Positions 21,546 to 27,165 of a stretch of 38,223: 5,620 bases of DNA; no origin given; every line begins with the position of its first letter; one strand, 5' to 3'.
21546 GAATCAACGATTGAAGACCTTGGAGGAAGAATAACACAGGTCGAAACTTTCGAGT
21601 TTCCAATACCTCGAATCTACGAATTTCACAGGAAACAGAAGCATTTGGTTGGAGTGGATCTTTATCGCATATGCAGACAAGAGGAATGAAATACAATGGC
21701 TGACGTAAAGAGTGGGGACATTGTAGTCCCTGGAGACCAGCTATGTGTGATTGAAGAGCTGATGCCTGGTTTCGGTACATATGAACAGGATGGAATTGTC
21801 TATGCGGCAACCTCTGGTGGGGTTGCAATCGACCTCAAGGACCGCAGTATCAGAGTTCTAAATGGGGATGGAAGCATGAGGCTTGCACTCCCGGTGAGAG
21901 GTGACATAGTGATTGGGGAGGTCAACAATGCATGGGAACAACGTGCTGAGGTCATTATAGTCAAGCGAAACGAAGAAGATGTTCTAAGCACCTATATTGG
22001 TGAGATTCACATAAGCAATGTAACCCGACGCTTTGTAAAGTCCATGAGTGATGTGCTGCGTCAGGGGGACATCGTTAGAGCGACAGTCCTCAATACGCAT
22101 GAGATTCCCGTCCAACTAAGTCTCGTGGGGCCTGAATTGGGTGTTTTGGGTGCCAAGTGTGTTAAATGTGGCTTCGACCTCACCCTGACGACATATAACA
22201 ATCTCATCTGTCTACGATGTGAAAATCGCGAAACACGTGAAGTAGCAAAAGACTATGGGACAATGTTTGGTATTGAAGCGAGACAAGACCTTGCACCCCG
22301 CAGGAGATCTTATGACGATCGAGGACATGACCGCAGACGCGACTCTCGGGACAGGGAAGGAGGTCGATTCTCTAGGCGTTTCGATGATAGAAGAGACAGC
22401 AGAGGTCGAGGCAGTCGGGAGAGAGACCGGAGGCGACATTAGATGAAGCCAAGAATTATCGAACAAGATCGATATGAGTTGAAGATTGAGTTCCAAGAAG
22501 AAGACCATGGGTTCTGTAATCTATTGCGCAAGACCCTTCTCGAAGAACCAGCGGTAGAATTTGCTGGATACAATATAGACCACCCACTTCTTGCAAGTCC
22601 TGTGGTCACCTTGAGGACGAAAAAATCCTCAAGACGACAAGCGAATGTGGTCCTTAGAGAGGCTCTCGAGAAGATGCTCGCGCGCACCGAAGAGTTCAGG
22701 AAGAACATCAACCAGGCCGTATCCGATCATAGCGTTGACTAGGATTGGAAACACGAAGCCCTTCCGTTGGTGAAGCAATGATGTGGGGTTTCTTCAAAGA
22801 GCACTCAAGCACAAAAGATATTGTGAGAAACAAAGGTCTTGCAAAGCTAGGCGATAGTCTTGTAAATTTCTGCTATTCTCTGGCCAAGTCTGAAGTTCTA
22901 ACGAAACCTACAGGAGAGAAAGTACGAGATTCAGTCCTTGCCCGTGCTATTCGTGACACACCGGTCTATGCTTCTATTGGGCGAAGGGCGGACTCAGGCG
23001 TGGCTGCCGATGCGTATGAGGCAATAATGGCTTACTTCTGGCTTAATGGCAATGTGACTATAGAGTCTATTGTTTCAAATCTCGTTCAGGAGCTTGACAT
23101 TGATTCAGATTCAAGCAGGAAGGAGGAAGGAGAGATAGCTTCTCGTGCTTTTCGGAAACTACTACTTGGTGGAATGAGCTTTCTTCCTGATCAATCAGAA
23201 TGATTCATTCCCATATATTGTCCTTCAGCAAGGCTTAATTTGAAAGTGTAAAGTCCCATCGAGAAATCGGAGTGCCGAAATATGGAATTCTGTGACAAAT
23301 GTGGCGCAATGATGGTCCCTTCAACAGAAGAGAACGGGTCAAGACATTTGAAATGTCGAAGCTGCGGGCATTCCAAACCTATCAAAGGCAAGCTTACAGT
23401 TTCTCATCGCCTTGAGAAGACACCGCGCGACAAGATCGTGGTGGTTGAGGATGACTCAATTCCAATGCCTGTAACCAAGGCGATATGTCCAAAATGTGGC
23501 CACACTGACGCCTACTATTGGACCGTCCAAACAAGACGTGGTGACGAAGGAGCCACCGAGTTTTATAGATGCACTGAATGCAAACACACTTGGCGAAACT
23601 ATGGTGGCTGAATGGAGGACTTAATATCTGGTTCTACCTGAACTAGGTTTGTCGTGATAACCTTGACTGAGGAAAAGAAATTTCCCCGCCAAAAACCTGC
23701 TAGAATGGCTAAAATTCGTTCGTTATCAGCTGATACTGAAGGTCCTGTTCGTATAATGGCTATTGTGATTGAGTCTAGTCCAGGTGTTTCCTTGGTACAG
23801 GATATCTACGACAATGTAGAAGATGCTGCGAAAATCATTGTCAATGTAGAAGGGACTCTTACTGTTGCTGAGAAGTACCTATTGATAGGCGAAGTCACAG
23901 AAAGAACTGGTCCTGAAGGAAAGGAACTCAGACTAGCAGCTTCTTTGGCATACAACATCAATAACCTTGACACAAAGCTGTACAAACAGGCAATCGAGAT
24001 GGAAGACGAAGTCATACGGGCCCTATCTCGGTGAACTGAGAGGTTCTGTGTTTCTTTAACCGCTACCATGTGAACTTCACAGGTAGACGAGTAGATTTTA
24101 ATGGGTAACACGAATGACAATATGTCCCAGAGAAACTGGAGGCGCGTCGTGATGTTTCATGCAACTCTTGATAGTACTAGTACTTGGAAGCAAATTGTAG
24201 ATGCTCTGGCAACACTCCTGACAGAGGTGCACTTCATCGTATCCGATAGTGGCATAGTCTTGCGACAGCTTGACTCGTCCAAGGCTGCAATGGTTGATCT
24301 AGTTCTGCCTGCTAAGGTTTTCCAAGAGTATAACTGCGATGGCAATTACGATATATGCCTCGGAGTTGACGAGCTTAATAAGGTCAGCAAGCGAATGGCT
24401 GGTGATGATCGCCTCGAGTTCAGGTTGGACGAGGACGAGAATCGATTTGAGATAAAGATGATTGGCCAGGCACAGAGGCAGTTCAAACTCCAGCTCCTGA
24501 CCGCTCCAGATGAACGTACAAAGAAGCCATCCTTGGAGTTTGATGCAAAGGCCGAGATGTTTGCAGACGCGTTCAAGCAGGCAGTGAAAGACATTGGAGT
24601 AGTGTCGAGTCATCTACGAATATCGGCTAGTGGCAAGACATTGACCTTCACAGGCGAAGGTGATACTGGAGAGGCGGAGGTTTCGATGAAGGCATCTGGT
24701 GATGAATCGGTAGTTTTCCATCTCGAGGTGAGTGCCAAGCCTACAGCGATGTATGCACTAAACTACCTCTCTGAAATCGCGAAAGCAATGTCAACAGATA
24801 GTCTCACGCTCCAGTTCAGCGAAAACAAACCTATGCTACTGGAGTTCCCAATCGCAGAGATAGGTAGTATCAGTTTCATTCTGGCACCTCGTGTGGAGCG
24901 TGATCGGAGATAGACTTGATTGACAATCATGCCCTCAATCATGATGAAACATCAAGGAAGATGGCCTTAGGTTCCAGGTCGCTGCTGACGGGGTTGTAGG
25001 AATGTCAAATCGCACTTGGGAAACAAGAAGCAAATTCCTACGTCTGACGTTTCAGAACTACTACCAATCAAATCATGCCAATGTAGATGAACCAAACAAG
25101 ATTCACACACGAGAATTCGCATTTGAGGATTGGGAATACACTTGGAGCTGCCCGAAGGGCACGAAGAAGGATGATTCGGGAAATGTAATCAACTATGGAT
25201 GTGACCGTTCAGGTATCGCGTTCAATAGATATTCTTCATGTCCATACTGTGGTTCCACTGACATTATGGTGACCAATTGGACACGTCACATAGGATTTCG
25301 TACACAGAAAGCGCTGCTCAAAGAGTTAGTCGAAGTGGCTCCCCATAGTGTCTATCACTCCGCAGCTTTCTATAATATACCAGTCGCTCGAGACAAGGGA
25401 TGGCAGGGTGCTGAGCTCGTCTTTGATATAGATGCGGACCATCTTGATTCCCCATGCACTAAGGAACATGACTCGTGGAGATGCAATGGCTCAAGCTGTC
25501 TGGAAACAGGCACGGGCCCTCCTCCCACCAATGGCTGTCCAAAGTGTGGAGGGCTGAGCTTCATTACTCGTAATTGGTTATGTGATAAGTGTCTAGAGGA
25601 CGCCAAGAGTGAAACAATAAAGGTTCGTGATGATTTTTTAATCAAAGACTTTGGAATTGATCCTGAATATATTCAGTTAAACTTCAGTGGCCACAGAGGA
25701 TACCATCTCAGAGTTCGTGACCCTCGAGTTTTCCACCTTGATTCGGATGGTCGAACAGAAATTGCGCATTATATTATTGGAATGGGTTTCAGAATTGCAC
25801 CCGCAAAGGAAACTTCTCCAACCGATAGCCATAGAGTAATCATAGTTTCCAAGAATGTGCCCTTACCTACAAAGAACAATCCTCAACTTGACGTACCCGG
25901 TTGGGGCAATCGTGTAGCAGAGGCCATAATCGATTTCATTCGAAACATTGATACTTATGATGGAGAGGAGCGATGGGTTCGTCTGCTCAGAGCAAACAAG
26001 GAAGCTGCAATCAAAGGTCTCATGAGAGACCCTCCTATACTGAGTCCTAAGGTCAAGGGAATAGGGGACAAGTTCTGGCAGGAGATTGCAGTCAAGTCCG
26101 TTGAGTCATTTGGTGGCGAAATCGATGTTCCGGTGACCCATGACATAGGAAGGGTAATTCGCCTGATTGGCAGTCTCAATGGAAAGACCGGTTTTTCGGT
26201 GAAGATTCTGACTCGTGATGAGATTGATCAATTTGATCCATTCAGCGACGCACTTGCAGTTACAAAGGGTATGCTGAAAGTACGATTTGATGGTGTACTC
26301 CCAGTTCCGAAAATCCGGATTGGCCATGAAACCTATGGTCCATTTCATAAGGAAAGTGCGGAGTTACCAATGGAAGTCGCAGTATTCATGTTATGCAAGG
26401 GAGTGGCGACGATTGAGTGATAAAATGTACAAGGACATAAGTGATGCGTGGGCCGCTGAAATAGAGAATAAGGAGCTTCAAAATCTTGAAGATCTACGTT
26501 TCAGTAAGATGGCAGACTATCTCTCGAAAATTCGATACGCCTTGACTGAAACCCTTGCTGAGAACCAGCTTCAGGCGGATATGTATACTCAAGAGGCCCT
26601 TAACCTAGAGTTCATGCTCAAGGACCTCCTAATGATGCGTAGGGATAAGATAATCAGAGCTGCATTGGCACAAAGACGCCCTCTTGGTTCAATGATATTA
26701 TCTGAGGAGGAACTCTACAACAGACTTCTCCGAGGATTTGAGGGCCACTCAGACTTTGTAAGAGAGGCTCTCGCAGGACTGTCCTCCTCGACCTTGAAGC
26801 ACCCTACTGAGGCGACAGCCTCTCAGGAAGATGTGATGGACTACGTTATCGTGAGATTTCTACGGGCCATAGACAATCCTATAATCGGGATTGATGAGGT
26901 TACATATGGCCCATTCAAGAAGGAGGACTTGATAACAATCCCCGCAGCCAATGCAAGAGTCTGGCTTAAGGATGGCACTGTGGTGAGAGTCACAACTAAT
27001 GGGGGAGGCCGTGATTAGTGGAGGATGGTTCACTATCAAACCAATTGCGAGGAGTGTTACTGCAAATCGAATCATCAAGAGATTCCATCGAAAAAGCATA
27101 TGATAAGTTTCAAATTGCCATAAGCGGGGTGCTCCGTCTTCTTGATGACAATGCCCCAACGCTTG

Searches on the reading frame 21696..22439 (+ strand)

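Call 56: search_protein_families(library=pfam, proteins=[window:21696-22439:+], max_evalue=0.00001)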
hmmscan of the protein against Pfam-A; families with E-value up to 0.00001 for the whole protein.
window:21696-22439:+ (248 aa): 1 family
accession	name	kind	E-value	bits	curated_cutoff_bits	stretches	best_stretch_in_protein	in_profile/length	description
PF14382.12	ECR1_N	-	1.6e-11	44.2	27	1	9-46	1-38/38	Exosome complex exonuclease RRP4 N-terminal region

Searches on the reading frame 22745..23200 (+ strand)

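Call 79: search_protein_families(library=pfam, proteins=[window:22745-23200:+], max_evalue=0.0001)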
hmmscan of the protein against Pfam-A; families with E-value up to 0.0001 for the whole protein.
window:22745-23200:+ (152 aa): 1 family
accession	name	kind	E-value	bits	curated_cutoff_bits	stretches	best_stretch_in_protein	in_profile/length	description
PF11469.13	Ribonucleas_3_2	-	7.9e-25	88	25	1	30-140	1-110/119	Ribonuclease III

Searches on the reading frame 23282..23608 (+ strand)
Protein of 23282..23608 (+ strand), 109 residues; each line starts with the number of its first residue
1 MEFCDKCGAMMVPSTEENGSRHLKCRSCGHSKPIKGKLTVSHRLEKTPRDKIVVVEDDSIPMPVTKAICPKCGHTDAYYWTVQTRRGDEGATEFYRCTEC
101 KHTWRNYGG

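Call 79: search_protein_families(library=pfam, proteins=[window:23282-23608:+], max_evalue=0.0001)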
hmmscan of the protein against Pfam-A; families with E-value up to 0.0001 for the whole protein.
window:23282-23608:+ (109 aa): 2 families
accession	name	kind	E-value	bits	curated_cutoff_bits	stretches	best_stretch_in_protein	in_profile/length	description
PF01096.23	Zn_ribbon_TFIIS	-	4.7e-19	68.4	21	1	68-105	2-39/39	Transcription factor S-II (TFIIS)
PF02150.21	Zn_ribbon_RPB9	-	2.1e-09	37.5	25.2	1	1-35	1-34/36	RNA polymerases M/15 Kd subunit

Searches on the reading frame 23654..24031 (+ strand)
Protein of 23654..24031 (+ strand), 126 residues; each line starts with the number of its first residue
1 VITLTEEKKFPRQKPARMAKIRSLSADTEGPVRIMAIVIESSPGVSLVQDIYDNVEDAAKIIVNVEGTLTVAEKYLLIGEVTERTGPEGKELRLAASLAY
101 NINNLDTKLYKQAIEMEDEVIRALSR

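Call 79: search_protein_families(library=pfam, proteins=[window:23654-24031:+], max_evalue=0.0001)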
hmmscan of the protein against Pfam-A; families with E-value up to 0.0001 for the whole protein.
window:23654-24031:+ (126 aa): 1 family
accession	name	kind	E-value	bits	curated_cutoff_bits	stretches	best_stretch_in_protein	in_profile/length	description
PF15490.12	Ten1_2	-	7.6e-05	22.8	27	1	70-117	66-110/117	Telomere-capping, CST complex subunit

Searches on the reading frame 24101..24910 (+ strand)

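Call 79: search_protein_families(library=pfam, proteins=[window:24101-24910:+], max_evalue=0.0001)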
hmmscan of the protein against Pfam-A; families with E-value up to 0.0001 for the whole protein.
window:24101-24910:+ (270 aa): 3 families
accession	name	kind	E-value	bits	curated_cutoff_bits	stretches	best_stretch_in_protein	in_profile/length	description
PF02747.20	PCNA_C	-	2.3e-17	63.8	23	1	143-263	3-127/128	Proliferating cell nuclear antigen, C-terminal domain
PF00705.23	PCNA_N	-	3.1e-17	62.9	20.3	1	18-121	1-104/127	Proliferating cell nuclear antigen, N-terminal domain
PF02144.21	Rad1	-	2.4e-08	33.8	24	1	19-232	2-237/257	Repair protein Rad1/Rec1/Rad17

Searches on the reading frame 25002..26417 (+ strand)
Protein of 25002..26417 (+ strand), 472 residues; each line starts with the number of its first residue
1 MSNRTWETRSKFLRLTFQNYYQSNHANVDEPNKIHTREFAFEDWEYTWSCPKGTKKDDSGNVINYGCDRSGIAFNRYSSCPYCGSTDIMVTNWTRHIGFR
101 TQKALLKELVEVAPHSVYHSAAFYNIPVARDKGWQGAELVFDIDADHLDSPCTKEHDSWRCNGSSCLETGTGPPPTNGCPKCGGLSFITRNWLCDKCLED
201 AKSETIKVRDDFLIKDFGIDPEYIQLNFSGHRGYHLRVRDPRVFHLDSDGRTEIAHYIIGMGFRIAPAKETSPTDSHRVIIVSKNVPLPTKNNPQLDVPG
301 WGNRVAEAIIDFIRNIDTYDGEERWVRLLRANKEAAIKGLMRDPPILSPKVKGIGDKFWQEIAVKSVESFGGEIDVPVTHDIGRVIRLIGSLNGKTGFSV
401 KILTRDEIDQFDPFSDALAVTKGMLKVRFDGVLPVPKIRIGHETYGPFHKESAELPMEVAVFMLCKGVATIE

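Call 79: search_protein_families(library=pfam, proteins=[window:25002-26417:+], max_evalue=0.0001)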
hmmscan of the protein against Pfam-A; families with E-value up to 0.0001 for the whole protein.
window:25002-26417:+ (472 aa): 1 family
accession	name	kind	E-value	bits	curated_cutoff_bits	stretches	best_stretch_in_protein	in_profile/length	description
PF01896.25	DNA_primase_S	-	2e-14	54.7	26.8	1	194-401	17-158/163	DNA primase small subunit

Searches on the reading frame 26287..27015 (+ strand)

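Call 79: search_protein_families(library=pfam, proteins=[window:26287-27015:+], max_evalue=0.0001)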
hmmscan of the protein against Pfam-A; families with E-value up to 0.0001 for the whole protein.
window:26287-27015:+ (243 aa): 1 family
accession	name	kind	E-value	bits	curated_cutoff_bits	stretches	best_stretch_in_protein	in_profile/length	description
PF22090.1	Gins51_C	-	2e-07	31.1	27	1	188-229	2-42/48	Gins51, C-terminal domain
